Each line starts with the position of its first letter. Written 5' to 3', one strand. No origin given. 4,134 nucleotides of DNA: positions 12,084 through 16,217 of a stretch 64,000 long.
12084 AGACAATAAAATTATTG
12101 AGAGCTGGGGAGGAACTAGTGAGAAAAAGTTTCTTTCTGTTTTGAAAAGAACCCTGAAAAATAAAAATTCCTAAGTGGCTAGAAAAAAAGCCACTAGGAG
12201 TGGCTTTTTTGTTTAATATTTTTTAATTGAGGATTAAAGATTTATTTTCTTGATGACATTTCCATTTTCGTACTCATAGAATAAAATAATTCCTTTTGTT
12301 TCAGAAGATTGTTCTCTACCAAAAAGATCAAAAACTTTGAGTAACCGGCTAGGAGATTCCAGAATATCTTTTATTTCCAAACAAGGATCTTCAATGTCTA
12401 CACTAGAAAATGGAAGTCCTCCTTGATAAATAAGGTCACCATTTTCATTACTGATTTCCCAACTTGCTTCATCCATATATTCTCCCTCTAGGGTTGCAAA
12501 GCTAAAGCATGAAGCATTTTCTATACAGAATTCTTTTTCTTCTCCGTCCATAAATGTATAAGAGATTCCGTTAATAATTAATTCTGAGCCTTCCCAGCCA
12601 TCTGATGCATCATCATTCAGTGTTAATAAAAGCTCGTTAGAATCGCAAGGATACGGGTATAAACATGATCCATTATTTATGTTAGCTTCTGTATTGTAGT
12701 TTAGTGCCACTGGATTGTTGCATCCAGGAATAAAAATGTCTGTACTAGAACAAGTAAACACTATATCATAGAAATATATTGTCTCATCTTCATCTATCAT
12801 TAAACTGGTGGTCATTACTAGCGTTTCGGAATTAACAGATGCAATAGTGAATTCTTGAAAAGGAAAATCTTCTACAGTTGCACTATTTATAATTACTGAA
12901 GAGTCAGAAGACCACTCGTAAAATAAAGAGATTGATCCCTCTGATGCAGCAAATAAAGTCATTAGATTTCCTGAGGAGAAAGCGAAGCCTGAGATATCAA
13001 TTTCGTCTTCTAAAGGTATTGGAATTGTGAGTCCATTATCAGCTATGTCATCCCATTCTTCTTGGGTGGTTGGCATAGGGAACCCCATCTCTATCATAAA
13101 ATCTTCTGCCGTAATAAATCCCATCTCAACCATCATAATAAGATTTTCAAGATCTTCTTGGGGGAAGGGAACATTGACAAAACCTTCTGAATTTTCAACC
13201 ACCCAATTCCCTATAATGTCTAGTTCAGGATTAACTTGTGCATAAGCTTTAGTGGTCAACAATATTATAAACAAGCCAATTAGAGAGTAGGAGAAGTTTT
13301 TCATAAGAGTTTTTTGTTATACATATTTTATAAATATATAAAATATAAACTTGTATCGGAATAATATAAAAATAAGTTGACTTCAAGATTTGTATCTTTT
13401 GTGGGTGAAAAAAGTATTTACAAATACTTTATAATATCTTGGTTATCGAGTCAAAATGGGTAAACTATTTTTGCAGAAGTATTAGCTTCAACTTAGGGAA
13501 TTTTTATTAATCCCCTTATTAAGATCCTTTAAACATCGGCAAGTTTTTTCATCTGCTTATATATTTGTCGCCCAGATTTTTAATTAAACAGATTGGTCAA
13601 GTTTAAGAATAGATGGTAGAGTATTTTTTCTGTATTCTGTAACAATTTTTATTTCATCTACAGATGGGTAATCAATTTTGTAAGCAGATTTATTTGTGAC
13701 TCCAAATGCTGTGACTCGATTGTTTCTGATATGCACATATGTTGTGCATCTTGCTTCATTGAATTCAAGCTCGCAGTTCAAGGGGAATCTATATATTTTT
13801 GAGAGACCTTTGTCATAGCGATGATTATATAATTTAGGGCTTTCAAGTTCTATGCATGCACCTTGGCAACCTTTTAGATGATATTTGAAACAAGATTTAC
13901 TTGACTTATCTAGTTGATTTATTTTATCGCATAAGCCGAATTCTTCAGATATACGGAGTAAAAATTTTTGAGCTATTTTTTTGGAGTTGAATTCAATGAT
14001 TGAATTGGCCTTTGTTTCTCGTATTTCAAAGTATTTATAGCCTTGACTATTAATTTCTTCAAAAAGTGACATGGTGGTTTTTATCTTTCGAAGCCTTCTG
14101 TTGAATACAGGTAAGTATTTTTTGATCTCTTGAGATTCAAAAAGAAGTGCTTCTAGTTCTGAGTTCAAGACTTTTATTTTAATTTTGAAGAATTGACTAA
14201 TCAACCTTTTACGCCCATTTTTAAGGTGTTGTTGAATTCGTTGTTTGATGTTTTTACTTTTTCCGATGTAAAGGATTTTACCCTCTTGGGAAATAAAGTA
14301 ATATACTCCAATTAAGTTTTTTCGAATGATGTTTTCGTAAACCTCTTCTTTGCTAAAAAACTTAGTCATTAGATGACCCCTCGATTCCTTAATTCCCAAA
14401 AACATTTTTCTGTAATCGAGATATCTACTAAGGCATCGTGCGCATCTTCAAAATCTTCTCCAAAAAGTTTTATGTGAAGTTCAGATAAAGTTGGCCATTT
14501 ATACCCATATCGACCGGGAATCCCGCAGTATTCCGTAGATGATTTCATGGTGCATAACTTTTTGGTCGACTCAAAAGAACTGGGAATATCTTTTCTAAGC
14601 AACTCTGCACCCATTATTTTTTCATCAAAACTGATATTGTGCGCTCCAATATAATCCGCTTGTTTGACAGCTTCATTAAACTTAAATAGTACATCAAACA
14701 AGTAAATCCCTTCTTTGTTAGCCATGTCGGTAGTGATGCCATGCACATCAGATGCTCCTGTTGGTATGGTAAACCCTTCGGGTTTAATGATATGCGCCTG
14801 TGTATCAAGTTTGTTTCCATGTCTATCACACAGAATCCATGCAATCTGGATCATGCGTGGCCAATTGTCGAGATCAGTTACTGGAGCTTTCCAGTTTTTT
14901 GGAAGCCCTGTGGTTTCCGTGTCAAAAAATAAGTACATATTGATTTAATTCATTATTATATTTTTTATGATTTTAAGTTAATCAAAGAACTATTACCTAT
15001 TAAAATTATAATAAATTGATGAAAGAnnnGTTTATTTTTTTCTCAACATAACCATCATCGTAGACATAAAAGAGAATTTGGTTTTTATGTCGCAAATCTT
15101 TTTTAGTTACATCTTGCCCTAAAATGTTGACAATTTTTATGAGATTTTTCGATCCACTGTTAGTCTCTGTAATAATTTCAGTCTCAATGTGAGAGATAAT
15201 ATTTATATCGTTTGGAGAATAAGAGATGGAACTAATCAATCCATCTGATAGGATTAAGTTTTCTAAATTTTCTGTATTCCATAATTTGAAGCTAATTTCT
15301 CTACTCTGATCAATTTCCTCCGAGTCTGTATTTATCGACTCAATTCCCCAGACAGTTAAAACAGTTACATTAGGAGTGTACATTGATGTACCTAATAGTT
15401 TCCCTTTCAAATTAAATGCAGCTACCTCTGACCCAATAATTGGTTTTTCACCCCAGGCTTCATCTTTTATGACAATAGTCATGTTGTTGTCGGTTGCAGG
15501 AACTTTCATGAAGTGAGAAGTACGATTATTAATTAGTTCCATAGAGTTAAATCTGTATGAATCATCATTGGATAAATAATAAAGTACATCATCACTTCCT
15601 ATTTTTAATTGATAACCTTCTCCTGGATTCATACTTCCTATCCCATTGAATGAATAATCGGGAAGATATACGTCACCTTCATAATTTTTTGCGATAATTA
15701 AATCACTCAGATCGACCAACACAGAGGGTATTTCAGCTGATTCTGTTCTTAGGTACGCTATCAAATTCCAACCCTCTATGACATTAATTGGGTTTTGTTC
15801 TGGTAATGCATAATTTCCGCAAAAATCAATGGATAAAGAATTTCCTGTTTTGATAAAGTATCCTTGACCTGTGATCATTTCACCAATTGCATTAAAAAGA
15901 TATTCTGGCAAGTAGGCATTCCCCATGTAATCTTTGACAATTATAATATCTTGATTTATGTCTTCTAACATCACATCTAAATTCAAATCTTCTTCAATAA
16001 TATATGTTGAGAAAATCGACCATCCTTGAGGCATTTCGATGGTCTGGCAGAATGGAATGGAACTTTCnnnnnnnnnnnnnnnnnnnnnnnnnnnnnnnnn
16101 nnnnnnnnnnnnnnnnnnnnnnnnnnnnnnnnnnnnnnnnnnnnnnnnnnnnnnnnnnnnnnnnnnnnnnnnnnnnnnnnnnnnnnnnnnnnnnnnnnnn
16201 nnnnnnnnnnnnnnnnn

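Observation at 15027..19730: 1567-aa secreted trypsin-like protease carrying 12 copies of a 23-aa Cys motif and 6 copies of a 90-110-aa Cys module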

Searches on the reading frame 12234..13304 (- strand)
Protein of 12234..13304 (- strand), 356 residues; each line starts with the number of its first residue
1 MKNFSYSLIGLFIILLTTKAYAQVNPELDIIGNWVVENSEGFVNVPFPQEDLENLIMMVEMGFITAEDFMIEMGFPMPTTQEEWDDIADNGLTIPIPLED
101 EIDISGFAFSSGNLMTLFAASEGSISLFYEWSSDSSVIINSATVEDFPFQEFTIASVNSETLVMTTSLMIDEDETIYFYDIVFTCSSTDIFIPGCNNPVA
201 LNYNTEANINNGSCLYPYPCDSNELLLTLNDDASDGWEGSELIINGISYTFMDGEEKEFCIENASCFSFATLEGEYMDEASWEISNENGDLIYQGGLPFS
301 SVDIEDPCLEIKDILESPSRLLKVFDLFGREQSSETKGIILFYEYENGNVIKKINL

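Call 3: search_protein_families(library=pfam, proteins=[window:12234-13304:-], max_evalue=1)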
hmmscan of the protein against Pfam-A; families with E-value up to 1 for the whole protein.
window:12234-13304:- (356 aa): 0 families

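Call 4: search_protein_families(library=ncbifam, proteins=[window:12234-13304:-], max_evalue=1)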
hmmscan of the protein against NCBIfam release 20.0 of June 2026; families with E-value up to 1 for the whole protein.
window:12234-13304:- (356 aa): 0 families

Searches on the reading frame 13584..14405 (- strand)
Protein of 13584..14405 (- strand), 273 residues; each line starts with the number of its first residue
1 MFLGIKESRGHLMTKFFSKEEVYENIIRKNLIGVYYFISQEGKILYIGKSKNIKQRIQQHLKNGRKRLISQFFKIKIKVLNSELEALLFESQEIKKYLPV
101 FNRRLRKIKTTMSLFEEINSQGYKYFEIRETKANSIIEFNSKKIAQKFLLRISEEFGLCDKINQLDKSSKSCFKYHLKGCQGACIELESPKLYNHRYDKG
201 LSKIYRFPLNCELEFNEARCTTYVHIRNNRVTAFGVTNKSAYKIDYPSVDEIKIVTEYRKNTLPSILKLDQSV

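Call 35: search_protein_families(library=pfam, proteins=[window:13584-14405:-], max_evalue=0.001)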
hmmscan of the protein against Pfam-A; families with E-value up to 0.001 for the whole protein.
window:13584-14405:- (273 aa): 1 family
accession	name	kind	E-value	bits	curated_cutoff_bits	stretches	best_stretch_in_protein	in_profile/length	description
PF01541.30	GIY-YIG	-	1.2e-11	45.1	22.6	1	33-99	3-74/78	GIY-YIG catalytic domain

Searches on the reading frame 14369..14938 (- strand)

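Call 35: search_protein_families(library=pfam, proteins=[window:14369-14938:-], max_evalue=0.001)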
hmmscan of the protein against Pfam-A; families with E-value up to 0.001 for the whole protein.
window:14369-14938:- (189 aa): 1 family
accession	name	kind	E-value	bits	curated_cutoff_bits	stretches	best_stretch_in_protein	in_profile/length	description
PF00929.31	RNase_T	-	2.8e-11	44.7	24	1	3-177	1-161/164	Exonuclease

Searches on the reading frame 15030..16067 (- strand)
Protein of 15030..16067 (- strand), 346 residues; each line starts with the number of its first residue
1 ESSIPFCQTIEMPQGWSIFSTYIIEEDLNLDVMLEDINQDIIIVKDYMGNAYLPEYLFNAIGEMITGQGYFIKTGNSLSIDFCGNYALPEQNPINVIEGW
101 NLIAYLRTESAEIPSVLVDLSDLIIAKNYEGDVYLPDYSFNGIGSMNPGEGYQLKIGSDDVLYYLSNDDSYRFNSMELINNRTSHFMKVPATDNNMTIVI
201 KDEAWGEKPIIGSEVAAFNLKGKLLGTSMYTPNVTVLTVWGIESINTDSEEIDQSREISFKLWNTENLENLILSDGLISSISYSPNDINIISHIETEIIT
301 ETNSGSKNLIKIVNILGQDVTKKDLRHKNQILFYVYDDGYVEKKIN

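Call 33: search_solved_structures(query=A2, max_evalue=10)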
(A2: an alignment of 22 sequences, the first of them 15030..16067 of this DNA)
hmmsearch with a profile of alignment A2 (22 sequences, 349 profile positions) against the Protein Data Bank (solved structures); distinct sequences matched with E-value up to 10: 0.

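Call 34: search_protein_families(library=pfam, alignment_id=A2, max_evalue=1)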
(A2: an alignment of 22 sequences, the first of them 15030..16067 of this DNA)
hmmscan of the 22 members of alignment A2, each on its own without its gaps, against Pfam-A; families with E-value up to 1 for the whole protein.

A. member 1, window:15030-16067:- (346 aa): 1 family
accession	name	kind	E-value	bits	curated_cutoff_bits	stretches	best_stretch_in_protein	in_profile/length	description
PF10860.13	DUF2661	-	0.063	13.8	23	0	155-183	31-63/113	Protein of unknown function (DUF2661)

B. families by the number of members that match (of 22 scanned): 11 families
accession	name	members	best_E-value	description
PF25115.1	Agd3_CE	8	0.00019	Agd3 deacetylase domain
PF06378.16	SSAP_Sak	2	0.00043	Sak Single Strand Annealing Protein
PF22416.2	Lmo2445-like_C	2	0.0016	Lmo2445-like, C-terminal domain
PF18962.6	Por_Secre_tail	1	9.1e-09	Secretion system C-terminal sorting domain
PF00457.24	Glyco_hydro_11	1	0.0023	Glycosyl hydrolases family 11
PF20448.3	DUF6705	1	0.052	Family of unknown function (DUF6705)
PF10860.13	DUF2661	1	0.063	Protein of unknown function (DUF2661)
PF16967.11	TcfC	1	0.075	E-set like domain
PF13045.11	DUF3905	1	0.086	Protein of unknown function (DUF3905)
PF20022.4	VMAP-M19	1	0.13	vWA-MoxR associated protein middle region 19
PF25575.1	TPR_BSK1_C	1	0.15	Serine/threonine-protein kinase BSK1-like, TPR repeats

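Call 36: predict_structure(alignment_id=A2)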
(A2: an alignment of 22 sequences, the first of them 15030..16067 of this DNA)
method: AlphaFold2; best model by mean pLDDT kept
length: 346 residues; sequences in the alignment: 22
mean_pLDDT: 84.3   pTM: 0.77
mean pLDDT of the five models: 84.3, 83.3, 81.9, 80.7, 78.2
residues with pLDDT >= 90: 144; 70-90: 163; 50-70: 19; < 50: 20
segments of 3 or more residues with pLDDT < 50: 245-254, 276-278, 300-304
pLDDT, mean of each block of 10 residues (from residue 1): 72 93 85 89 92 93 91 93 87 93 92 93 95 94 94 96 91 85 86 89 88 88 88 91 52 60 79 57 83 71 58 87 78 85 83
secondary structure, 60 per line:
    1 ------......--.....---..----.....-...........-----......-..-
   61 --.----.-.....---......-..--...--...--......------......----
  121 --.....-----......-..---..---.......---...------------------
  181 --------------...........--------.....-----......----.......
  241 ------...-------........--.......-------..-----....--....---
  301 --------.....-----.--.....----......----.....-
elements in order: E7-12 E15-19 H30-33 H35-40 E41-45 E51-53 E70-74 E78-83 E94-96 E99-104 H113-116 E123-127 E133-135 E150-156 E160-162 E195-201 E214-218 E224-229 E234-240 E257-264 E267-273 E288-291 E294-297 E309-313 H322-326 E331-336 E341-345

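Call 72: find_homologous_proteins(query=A2, max_evalue=1e-10)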
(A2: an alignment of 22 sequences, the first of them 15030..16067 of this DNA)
Query A2 (22 sequences) (346 aa, profile of the alignment): 543 proteins with E <= 1e-10 among 4390 candidates; the best 120 are listed.
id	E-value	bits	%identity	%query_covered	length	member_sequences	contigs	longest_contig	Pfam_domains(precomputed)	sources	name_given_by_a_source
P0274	9.4e-174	596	47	98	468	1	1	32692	-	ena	-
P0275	1.6e-172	592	46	99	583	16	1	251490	-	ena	-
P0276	1.9e-171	588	46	98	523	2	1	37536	-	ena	-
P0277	3.9e-170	584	44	99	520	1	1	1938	-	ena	-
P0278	6.5e-170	583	46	99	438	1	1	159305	-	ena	-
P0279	1.2e-169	582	47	99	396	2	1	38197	-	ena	-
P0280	2.2e-169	581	46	99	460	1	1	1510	-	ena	-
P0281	4.3e-169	580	45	99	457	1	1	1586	-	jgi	-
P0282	1.3e-168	579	49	98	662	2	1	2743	-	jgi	-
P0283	1.5e-168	579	48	99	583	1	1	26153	-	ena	-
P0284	1.9e-168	578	50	98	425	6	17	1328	-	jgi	jgi:hypothetical protein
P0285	5.1e-168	577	48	99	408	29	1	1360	-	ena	-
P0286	1.8e-167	575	46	99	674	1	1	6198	-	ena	-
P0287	2.1e-167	575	48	99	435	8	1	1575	-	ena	-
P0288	4.8e-167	574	49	99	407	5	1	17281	-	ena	-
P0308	9.4e-155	533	45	98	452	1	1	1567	-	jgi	-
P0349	2.0e-129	450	45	86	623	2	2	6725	PF18962.8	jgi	-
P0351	2.0e-126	440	43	85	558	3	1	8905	PF18962.8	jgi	jgi:hypothetical protein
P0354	6.3e-124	432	44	75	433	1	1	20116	PF18962.8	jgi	jgi:hypothetical protein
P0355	6.9e-123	428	43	85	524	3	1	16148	PF18962.8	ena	-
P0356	7.1e-122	425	43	85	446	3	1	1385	PF18962.8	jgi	jgi:hypothetical protein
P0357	1.6e-121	424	42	84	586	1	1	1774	PF18962.8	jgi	jgi:hypothetical protein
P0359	2.0e-121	424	42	84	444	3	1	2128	PF18962.8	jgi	jgi:hypothetical protein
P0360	2.2e-121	423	45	76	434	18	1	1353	PF25115.2,PF18962.8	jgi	jgi:hypothetical protein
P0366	8.1e-112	392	42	84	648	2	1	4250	PF18962.8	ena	-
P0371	4.4e-111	390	37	92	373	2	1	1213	PF18962.8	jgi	jgi:hypothetical protein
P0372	5.2e-111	389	44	75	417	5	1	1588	PF18962.8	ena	-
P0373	1.2e-110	388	41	85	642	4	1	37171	PF18962.8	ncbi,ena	-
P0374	2.5e-110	387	37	83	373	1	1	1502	PF18962.8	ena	-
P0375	4.1e-110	386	42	84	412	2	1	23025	PF18962.8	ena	-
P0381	8.2e-105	369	34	84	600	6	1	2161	PF18962.8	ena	-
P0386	2.3e-101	358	34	75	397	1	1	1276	PF18962.8,PF13860.13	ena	-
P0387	4.1e-100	354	32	84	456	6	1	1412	PF18962.8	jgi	jgi:hypothetical protein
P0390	1.9e-98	348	34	83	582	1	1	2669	PF18962.8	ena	-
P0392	3.3e-98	347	44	75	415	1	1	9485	PF18962.8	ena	-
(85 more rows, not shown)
